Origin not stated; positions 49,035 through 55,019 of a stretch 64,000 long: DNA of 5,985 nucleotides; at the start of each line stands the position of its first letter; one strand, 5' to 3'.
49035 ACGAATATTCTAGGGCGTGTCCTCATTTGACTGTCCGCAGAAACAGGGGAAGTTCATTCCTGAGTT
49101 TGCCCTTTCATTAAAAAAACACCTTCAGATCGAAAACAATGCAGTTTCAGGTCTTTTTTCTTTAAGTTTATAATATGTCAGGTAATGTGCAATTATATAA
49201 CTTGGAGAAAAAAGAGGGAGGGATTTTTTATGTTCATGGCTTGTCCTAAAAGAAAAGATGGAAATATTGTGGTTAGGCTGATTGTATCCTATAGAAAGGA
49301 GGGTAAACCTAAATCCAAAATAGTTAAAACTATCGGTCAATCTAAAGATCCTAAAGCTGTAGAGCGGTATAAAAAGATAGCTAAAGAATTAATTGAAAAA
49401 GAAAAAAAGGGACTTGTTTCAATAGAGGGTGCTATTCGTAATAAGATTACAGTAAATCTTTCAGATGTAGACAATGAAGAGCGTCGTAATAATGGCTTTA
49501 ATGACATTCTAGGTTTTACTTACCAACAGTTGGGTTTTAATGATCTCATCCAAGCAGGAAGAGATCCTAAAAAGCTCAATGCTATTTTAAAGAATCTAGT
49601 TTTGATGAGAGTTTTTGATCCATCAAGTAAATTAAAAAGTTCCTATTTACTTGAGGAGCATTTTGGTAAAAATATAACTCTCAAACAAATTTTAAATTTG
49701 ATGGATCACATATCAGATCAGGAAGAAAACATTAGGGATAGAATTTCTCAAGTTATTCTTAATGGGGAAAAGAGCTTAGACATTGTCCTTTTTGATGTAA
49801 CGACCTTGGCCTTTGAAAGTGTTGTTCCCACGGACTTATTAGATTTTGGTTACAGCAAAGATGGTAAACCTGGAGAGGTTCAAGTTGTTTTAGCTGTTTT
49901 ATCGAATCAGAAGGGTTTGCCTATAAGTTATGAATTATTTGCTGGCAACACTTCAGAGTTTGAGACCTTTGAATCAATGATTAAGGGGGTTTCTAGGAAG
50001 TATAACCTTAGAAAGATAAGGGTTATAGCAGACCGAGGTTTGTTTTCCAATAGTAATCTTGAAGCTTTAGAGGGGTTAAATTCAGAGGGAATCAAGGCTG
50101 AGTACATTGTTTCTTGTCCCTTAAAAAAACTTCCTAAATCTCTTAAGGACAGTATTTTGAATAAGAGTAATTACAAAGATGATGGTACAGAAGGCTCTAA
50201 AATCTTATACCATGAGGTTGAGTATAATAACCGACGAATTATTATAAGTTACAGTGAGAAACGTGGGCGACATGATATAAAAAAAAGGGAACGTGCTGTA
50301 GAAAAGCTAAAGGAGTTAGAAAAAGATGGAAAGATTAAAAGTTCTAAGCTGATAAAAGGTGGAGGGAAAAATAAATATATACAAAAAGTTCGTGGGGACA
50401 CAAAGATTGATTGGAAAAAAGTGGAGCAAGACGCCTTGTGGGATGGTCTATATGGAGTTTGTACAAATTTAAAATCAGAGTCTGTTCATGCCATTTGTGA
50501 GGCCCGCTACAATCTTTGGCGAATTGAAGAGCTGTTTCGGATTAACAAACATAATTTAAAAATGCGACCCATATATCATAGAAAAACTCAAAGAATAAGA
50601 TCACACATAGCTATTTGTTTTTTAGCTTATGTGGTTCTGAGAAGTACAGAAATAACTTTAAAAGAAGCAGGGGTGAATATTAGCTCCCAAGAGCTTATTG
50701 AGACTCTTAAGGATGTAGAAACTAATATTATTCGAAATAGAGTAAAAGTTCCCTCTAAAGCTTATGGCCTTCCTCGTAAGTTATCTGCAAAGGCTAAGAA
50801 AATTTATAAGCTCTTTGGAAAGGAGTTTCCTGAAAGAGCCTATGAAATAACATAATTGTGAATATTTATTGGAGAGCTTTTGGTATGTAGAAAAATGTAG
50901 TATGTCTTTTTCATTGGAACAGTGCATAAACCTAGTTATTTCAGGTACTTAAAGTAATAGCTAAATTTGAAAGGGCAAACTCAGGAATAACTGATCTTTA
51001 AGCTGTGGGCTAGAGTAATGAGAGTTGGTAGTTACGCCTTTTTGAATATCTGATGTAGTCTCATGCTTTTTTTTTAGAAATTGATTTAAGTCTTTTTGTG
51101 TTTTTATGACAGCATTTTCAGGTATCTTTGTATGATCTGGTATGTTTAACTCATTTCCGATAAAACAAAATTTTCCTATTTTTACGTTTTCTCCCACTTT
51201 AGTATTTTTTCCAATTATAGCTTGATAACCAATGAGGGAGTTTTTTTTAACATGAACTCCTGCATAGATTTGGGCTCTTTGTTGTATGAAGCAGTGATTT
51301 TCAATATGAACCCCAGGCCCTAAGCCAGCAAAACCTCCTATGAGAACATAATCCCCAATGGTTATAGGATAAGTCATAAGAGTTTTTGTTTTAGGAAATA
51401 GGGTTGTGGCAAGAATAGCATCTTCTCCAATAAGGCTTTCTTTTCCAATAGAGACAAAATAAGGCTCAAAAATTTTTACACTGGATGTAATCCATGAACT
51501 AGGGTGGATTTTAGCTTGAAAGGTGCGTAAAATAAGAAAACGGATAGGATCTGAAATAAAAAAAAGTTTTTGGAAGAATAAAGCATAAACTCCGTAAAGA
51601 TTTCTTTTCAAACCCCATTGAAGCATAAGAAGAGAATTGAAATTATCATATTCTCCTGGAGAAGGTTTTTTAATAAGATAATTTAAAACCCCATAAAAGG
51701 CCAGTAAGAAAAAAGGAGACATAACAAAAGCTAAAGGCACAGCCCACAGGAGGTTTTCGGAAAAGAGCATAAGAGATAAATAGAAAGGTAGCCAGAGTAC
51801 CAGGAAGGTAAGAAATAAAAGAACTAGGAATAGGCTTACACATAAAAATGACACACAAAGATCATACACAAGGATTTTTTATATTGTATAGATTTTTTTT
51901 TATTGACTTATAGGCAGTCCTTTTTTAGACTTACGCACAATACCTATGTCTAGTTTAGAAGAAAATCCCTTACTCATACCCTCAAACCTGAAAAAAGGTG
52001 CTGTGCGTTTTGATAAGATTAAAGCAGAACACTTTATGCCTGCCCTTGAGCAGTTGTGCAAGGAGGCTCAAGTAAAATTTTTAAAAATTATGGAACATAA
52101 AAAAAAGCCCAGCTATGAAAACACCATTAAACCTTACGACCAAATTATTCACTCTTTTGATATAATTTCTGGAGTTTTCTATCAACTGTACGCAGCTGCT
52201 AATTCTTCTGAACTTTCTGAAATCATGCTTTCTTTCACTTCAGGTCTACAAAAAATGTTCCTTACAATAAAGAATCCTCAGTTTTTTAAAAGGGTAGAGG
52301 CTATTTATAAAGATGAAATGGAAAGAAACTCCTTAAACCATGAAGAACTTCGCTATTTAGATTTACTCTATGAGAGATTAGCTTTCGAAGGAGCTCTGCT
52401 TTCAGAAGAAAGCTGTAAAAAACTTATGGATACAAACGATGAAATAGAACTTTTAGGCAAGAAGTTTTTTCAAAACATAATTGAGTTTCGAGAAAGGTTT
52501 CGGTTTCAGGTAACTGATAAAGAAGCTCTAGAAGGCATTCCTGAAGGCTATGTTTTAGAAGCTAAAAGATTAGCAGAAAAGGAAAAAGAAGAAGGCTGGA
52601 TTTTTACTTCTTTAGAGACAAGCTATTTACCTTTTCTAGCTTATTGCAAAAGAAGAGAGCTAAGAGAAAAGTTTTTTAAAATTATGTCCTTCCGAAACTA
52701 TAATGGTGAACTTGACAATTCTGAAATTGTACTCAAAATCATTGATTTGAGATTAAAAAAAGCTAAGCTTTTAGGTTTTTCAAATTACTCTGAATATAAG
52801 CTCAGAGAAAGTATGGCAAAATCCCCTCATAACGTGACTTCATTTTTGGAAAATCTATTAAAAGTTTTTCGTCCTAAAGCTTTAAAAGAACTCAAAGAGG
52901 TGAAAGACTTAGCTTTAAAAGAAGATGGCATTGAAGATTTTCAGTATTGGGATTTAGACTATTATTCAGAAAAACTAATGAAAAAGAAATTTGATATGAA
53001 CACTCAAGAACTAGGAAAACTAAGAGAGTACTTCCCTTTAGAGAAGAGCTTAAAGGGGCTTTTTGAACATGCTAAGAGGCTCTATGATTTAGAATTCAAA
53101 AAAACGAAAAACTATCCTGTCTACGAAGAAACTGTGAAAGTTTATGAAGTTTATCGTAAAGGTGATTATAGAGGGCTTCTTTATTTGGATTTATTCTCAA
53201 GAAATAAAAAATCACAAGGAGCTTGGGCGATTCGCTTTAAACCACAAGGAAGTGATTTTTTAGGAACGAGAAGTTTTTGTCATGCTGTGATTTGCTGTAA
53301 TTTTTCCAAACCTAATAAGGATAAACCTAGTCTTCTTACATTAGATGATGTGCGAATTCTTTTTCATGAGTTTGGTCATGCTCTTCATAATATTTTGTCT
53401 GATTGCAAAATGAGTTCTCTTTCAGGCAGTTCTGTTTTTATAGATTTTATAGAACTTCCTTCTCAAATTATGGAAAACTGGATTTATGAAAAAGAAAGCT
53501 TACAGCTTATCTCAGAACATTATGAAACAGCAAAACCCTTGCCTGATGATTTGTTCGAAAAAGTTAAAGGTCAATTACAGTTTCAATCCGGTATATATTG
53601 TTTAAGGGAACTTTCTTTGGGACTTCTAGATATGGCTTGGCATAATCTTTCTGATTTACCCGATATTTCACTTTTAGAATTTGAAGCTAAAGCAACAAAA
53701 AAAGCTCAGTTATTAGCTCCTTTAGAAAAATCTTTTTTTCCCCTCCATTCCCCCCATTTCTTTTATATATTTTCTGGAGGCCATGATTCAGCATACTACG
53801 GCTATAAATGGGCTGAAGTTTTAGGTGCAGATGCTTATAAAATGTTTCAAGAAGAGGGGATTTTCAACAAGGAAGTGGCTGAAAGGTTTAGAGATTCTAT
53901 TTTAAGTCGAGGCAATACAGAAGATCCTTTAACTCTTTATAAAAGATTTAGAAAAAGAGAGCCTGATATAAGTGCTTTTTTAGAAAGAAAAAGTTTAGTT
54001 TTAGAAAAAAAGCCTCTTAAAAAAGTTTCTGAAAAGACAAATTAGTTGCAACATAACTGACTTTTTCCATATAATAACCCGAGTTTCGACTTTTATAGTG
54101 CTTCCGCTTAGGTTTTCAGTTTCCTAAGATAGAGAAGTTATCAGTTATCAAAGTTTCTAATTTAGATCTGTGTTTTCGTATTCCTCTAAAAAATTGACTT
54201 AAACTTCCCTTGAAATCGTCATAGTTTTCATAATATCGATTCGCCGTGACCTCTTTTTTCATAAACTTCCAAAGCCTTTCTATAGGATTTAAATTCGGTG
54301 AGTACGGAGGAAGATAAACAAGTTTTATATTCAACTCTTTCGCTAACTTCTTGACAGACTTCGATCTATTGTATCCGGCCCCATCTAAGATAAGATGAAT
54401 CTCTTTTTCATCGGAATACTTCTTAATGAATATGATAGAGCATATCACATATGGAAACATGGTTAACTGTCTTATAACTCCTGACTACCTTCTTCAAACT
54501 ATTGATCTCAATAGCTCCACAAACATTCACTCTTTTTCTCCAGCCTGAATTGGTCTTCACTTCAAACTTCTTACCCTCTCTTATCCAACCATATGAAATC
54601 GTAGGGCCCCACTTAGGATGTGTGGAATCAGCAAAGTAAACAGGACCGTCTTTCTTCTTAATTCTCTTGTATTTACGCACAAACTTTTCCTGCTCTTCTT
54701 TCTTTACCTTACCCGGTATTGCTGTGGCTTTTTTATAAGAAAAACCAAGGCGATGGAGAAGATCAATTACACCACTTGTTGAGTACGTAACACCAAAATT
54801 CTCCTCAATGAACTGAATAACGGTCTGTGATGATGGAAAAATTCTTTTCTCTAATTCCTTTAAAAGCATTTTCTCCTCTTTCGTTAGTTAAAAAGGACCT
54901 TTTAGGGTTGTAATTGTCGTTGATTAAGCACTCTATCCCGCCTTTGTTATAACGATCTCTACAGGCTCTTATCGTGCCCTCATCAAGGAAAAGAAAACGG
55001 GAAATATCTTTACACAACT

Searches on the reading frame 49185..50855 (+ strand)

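Call 21: search_protein_families(library=pfam, proteins=[window:49185-50855:+])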
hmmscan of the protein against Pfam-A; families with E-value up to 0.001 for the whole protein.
window:49185-50855:+ (556 aa): 1 family
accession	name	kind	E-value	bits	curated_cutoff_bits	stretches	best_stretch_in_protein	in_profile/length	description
PF01609.27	DDE_Tnp_1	-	2e-09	37.9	23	1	222-483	26-199/200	Transposase DDE domain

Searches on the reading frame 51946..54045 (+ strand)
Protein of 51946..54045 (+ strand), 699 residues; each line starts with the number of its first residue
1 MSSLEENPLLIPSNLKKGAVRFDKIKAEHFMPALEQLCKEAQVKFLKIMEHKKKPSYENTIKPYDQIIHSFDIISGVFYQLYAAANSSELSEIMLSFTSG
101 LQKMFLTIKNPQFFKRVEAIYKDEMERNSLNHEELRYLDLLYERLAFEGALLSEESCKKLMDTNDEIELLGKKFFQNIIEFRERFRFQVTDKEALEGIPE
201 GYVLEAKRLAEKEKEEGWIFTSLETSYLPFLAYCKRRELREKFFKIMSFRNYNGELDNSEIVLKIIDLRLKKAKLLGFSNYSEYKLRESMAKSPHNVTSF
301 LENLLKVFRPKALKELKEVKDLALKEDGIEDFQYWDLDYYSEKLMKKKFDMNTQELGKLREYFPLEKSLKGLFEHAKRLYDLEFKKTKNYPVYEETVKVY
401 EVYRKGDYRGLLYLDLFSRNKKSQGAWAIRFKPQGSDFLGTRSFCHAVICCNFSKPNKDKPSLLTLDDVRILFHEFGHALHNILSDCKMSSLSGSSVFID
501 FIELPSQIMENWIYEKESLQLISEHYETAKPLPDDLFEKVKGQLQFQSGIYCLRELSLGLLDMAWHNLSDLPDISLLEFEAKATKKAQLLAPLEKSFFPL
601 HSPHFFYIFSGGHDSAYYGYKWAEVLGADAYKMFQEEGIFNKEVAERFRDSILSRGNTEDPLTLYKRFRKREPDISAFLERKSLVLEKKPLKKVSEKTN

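Call 21: search_protein_families(library=pfam, proteins=[window:51946-54045:+])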
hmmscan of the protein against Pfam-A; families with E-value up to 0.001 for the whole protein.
window:51946-54045:+ (699 aa): 1 family
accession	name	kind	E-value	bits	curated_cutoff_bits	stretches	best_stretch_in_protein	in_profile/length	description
PF01432.26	Peptidase_M3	-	5.4e-120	402.3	27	1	230-682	1-455/457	Peptidase family M3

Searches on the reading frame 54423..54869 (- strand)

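Call 44: search_protein_families(library=pfam, proteins=[window:54423-54869:-], max_evalue=0.01)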
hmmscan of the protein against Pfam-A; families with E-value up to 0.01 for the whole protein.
window:54423-54869:- (148 aa): 2 families
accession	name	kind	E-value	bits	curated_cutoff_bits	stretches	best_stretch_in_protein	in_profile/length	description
PF13592.12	HTH_33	-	8.3e-15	54.6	25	1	15-67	8-60/60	Winged helix-turn helix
PF13358.12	DDE_3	-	4.2e-06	27.1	28.6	1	76-143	1-67/146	DDE superfamily endonuclease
